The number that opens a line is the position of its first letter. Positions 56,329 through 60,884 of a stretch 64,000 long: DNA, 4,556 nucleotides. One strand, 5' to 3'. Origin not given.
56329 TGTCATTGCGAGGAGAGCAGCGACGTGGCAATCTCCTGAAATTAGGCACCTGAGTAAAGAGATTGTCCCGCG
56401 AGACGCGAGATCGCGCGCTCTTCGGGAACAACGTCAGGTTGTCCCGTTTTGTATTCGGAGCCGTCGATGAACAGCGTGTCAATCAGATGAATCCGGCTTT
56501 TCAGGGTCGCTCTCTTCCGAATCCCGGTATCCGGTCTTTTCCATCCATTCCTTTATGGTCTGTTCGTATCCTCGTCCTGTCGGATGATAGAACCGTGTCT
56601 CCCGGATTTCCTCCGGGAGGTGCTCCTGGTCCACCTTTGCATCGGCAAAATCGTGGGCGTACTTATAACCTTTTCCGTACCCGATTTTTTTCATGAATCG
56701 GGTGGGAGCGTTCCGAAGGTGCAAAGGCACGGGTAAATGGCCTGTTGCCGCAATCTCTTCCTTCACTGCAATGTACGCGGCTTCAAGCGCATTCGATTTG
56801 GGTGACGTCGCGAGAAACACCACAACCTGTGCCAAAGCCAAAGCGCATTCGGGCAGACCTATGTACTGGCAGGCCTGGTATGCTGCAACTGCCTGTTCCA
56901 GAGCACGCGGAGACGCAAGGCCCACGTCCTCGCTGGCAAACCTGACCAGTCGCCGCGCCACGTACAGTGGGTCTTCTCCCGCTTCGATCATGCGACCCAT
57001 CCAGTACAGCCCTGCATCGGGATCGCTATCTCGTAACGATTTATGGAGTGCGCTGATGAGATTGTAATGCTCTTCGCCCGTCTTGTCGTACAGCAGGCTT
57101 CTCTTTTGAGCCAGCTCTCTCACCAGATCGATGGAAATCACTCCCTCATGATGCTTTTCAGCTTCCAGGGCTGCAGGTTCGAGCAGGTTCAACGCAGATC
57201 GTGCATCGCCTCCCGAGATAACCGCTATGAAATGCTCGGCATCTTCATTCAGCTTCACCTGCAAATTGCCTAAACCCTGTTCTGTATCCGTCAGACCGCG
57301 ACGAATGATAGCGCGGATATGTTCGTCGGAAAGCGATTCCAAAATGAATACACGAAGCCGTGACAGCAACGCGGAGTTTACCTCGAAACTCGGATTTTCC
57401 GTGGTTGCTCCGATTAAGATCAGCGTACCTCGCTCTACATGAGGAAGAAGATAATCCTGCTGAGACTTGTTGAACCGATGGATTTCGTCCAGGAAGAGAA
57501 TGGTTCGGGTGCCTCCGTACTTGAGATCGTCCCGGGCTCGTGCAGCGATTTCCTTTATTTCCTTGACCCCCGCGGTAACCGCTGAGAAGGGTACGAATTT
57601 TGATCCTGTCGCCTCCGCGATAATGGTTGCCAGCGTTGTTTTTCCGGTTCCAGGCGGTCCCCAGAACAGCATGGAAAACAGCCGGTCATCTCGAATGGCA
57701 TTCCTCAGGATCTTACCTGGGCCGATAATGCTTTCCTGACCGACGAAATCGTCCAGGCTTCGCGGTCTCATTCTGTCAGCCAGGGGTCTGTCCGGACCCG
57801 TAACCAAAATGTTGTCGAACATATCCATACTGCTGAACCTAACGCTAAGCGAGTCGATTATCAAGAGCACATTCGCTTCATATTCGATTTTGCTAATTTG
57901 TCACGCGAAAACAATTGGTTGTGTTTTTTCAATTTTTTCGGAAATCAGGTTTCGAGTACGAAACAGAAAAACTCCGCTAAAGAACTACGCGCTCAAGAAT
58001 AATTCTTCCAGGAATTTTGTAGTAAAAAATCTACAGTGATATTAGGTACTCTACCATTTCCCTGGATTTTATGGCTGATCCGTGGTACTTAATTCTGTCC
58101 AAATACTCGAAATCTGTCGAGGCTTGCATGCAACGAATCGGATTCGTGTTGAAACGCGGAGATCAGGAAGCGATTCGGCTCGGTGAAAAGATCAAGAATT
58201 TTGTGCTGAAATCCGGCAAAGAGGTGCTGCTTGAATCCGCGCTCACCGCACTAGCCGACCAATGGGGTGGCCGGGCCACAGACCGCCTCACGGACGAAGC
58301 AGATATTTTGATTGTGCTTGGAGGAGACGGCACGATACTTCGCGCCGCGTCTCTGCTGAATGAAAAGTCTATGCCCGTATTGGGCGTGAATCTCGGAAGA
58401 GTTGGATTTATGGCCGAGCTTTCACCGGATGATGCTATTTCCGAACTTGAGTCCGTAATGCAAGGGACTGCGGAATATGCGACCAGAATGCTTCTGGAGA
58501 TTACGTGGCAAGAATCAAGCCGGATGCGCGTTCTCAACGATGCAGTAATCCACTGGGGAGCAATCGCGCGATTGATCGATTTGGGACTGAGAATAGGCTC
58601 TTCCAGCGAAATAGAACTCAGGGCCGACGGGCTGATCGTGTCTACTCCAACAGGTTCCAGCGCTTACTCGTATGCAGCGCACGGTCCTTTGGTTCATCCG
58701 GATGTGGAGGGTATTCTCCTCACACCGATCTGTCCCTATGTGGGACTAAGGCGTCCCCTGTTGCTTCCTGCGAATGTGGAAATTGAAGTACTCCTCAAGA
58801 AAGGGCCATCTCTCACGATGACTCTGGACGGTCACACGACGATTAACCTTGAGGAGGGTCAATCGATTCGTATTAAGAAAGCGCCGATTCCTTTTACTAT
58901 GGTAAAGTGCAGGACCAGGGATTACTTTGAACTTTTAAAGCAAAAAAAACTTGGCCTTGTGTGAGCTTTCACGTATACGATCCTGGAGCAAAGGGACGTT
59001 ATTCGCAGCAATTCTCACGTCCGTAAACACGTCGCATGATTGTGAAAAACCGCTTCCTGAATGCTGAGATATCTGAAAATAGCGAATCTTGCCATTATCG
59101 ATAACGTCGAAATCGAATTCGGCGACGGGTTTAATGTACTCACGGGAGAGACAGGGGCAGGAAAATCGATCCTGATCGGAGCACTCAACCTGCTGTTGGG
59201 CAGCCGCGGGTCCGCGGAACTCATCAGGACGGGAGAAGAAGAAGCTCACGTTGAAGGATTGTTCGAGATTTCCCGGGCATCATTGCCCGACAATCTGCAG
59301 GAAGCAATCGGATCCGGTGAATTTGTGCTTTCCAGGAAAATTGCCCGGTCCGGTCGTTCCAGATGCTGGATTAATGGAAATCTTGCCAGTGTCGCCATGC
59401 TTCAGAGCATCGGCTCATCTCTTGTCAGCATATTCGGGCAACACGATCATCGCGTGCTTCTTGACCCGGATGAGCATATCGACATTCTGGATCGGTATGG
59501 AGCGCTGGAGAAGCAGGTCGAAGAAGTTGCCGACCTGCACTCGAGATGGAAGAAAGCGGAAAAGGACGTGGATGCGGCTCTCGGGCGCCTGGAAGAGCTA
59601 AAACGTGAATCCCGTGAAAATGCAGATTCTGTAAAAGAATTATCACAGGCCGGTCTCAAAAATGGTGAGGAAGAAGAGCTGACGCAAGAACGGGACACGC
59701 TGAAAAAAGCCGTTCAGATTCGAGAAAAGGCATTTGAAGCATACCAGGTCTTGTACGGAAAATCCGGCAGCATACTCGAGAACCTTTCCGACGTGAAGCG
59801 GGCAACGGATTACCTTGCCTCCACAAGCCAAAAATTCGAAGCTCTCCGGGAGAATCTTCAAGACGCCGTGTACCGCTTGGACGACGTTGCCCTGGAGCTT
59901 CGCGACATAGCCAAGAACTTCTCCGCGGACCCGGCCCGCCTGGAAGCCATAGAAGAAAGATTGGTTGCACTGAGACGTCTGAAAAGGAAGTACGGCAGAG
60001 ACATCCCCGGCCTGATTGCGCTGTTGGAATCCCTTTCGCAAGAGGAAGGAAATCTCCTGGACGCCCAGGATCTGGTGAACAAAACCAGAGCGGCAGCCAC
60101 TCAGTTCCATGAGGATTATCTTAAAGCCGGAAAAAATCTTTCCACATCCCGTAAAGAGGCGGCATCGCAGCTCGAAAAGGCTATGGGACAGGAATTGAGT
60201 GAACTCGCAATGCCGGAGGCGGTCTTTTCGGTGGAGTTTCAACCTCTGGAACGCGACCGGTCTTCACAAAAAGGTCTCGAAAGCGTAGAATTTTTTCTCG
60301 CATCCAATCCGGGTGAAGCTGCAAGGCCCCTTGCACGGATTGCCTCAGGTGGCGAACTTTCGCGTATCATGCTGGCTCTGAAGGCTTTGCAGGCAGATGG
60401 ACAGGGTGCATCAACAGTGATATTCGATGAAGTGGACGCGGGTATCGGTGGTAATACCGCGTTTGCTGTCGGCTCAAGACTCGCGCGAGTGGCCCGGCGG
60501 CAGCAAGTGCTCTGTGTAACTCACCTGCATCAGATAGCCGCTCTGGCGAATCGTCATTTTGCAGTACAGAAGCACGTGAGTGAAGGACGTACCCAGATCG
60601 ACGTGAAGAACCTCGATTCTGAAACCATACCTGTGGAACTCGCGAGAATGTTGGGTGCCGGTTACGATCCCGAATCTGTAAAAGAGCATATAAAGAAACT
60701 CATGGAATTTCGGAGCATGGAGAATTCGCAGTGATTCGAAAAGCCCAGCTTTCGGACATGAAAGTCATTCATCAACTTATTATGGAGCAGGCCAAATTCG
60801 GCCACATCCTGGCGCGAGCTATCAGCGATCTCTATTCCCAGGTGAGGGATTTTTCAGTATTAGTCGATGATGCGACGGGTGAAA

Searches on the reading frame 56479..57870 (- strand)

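Call 58: search_protein_families(library=pfam, proteins=[window:56479-57870:-], max_evalue=0.01)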
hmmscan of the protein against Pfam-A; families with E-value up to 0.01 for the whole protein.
window:56479-57870:- (463 aa): 20 families
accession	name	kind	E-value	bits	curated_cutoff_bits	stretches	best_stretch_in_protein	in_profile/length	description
PF12002.13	MgsA_C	-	9.4e-67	224.5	27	1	282-445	2-165/167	MgsA AAA+ ATPase C terminal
PF16193.11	AAA_assoc_2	-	1.1e-25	90.1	34.3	1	202-280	2-81/81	AAA C-terminal domain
PF00004.35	AAA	-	1.5e-18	68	21.2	1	67-176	1-127/131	ATPase family associated with various cellular activities (AAA)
PF05496.18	RuvB_N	-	1.6e-16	60.9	27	1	34-156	1-120/159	Holliday junction DNA helicase RuvB P-loop domain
PF07728.20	AAA_5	-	8.8e-07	29.4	22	1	67-158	2-103/139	AAA domain (dynein-related subfamily)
PF00158.32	Sigma54_activat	-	6.8e-06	26.3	20.2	0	123-159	95-131/168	Sigma-54 interaction domain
PF22703.2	Cdc6_lid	-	1.1e-05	25.6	27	1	214-252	24-65/68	Cdc6 AAA+ ATPase-type lid domain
PF01078.27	Mg_chelatase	-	4.4e-05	23.4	20.3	0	66-85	24-43/207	Magnesium chelatase, subunit ChlI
PF06068.19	TIP49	-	0.00011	21.9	23.8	1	40-100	24-85/347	TIP49 P-loop domain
PF14532.12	Sigma54_activ_2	-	0.00048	20.8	25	1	67-147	24-95/138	Sigma-54 interaction domain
PF13191.12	AAA_16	-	0.0006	20.8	32.6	0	58-87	18-47/167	AAA ATPase domain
PF13238.12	AAA_18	-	0.00078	20.3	29.4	0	70-98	4-25/128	AAA domain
PF13173.12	AAA_14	-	0.0011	19.4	27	1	70-181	8-124/129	AAA domain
PF07724.20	AAA_2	-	0.0019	18.7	27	1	64-150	3-104/166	AAA domain (Cdc48 subfamily)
PF13521.12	AAA_28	-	0.0021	18.7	27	1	68-94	3-29/164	AAA domain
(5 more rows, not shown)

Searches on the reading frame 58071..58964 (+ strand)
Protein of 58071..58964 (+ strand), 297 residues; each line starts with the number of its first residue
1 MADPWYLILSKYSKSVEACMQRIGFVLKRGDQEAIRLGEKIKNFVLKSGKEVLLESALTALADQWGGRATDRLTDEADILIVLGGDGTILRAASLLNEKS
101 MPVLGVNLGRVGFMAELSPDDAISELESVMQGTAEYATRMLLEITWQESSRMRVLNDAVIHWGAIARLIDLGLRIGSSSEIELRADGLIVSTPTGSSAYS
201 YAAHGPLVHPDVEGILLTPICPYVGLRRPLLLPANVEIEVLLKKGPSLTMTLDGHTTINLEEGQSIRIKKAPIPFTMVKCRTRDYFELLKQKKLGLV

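Call 58: search_protein_families(library=pfam, proteins=[window:58071-58964:+], max_evalue=0.01)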
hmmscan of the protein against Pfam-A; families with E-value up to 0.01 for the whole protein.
window:58071-58964:+ (297 aa): 3 families
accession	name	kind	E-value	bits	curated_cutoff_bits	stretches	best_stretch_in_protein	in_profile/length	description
PF20143.4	NAD_kinase_C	-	9.8e-27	93.6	23.7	1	155-279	1-125/126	ATP-NAD kinase C-terminal domain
PF01513.26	NAD_kinase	-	3.5e-21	76.3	25.5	1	23-132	1-128/130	ATP-NAD kinase N-terminal domain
PF00781.29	DAGK_cat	-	0.0012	18.9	23.6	1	70-111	49-92/125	Diacylglycerol kinase catalytic domain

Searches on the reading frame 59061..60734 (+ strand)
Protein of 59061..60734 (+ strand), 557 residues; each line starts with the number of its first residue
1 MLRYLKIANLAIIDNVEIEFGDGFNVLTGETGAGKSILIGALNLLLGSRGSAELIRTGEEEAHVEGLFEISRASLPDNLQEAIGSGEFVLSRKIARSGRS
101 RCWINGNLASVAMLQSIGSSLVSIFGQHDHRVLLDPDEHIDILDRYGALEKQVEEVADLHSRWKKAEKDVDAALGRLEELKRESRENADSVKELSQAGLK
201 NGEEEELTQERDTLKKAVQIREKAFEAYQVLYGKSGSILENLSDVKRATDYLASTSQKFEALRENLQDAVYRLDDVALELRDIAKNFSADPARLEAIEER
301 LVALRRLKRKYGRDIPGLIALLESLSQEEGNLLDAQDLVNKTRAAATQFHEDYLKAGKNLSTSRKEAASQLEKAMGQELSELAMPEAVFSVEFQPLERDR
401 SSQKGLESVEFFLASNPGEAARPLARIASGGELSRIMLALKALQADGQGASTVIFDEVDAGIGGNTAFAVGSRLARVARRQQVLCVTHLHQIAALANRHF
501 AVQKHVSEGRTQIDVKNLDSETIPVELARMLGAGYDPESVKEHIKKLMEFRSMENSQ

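Call 58: search_protein_families(library=pfam, proteins=[window:59061-60734:+], max_evalue=0.01)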
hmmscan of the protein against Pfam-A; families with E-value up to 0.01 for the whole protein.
window:59061-60734:+ (557 aa): 9 families
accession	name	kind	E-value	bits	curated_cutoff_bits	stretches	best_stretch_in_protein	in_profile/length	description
PF02463.25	SMC_N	-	3.4e-16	59.8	40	1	6-504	6-213/220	RecF/RecN/SMC N terminal domain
PF13476.12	AAA_23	-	1.4e-07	32.8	27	1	5-274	2-187/201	AAA domain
PF13304.12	AAA_21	-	1.2e-05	26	27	0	24-51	1-26/304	AAA domain, putative AbiEii toxin, Type IV TA system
PF13555.12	AAA_29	-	0.0001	22.4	27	1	2-48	1-48/61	P-loop containing region of AAA domain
PF16535.10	T3SSipB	-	0.00068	20.4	31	1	148-225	61-134/155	Type III cell invasion protein SipB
PF13175.12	AAA_15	-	0.0067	16.5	32.1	0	1-65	1-55/374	AAA ATPase domain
PF07511.17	DUF1525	-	0.0071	16.9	24.1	0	122-193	4-74/113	Protein of unknown function (DUF1525)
PF13401.12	AAA_22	-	0.0075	17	27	0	20-49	3-32/130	AAA domain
PF14711.11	Nitr_red_bet_C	-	0.0078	16.3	27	0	513-554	19-60/81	Respiratory nitrate reductase beta C-terminal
